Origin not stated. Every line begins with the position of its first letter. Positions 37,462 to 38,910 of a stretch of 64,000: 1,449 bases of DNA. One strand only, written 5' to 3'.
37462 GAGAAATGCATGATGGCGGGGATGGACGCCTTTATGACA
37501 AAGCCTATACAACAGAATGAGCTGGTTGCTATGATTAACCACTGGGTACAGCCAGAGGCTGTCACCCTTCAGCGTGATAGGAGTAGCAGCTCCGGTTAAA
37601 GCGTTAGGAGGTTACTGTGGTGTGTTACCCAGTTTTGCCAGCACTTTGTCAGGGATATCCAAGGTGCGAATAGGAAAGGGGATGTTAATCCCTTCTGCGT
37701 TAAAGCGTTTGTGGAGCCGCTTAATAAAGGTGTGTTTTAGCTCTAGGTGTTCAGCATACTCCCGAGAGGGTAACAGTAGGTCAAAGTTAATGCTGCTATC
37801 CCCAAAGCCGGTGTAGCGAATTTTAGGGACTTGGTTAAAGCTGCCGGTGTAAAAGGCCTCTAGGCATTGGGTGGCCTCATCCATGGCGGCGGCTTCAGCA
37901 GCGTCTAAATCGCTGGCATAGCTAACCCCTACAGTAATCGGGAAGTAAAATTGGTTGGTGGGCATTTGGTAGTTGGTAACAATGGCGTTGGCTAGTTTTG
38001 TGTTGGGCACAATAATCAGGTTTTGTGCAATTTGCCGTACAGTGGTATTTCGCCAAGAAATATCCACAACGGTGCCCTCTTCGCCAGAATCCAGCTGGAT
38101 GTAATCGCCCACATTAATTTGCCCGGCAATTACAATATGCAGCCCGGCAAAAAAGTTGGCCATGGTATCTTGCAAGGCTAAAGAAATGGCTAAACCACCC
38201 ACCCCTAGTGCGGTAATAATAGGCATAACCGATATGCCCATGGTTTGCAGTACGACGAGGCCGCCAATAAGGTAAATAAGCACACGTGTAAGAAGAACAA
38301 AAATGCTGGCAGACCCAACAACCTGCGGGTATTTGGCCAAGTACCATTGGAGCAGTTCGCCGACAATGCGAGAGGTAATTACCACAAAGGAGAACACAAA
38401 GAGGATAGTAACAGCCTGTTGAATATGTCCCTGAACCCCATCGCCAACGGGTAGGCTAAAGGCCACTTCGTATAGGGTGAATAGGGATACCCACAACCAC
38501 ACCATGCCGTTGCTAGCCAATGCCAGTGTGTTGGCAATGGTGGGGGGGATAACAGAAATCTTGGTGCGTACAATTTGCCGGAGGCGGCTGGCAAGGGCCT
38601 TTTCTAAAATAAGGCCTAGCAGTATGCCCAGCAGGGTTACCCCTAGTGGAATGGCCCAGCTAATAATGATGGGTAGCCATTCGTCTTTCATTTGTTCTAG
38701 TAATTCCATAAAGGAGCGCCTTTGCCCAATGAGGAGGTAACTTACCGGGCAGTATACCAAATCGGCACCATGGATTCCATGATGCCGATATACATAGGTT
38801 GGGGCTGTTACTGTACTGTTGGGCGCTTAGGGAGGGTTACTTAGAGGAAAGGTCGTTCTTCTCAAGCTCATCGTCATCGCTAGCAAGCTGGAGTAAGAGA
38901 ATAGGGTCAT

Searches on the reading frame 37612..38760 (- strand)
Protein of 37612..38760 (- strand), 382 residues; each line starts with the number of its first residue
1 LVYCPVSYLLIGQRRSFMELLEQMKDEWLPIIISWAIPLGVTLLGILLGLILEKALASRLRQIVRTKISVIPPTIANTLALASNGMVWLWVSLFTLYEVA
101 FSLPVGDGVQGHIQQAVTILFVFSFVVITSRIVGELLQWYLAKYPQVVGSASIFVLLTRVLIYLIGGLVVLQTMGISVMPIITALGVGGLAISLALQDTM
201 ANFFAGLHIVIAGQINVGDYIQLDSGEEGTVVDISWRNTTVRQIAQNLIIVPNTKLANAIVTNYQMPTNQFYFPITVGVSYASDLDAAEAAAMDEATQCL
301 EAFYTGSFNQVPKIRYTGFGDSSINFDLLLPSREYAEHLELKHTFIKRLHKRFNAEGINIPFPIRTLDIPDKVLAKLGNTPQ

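Call 3: search_protein_families(library=pfam, proteins=[window:37612-38760:-], max_evalue=0.01)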
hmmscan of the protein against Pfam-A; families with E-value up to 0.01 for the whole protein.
window:37612-38760:- (382 aa): 4 families
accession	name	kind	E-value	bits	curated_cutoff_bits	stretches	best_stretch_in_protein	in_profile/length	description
PF00924.24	MS_channel_2nd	-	1.9e-16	60.3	20.2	1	198-265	1-67/68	Mechanosensitive ion channel, beta-domain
PF21088.3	MS_channel_1st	-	3.6e-08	33.7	23.1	1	157-197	2-42/42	Mechanosensitive ion channel, transmembrane helices 2/3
PF21082.3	MS_channel_3rd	-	1.3e-06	29.2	21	1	275-360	3-88/88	Mechanosensitive ion channel MscS, C-terminal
PF07542.16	ATP12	-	0.0018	18.8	27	1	237-299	23-88/124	ATP12 chaperone protein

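Call 8: search_protein_families(library=ncbifam, proteins=[window:37612-38760:-], max_evalue=0.01)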
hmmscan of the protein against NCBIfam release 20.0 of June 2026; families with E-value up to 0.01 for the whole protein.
window:37612-38760:- (382 aa): 7 families
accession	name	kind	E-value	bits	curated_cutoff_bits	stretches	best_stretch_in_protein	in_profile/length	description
NF047602.1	MscsSHelicob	equivalog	7.1e-26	91.2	400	1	128-363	25-252/260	small-conductance mechanosensitive channel MscS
NF007662.0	PRK10334.1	subfamily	6.8e-22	78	321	1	126-364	41-272/286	small-conductance mechanosensitive channel MscS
NF047601.1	MscSThanab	equivalog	2e-18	66.9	500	1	157-368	71-275/280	small-conductance mechanosensitive channel MscS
NF008438.0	PRK11281.1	equivalog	4.4e-17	61.2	991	1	152-362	877-1081/1113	mechanosensitive channel MscK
NF008180.0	PRK10929.1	equivalog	2.7e-12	45.3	809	1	125-365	842-1081/1109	miniconductance mechanosensitive channel MscM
NF008542.0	PRK11465.1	equivalog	3.8e-06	25.5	596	1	88-257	440-615/741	mechanosensitive channel protein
NF038046.1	blaCVI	exception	0.0034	17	575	1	202-365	29-181/255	CVI family subclass B2 metallo-beta-lactamase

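Call 49: search_protein_families(library=pfam, proteins=[window:37612-38709:-], max_evalue=0.1)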
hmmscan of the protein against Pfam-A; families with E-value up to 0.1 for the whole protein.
window:37612-38709:- (365 aa): 4 families
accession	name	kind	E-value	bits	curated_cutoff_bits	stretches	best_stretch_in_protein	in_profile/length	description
PF00924.24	MS_channel_2nd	-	1.8e-16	60.4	20.2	1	181-248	1-67/68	Mechanosensitive ion channel, beta-domain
PF21088.3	MS_channel_1st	-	3.4e-08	33.8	23.1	1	140-180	2-42/42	Mechanosensitive ion channel, transmembrane helices 2/3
PF21082.3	MS_channel_3rd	-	1.2e-06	29.3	21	1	258-343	3-88/88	Mechanosensitive ion channel MscS, C-terminal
PF07542.16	ATP12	-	0.0018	18.8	27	1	220-282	23-88/124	ATP12 chaperone protein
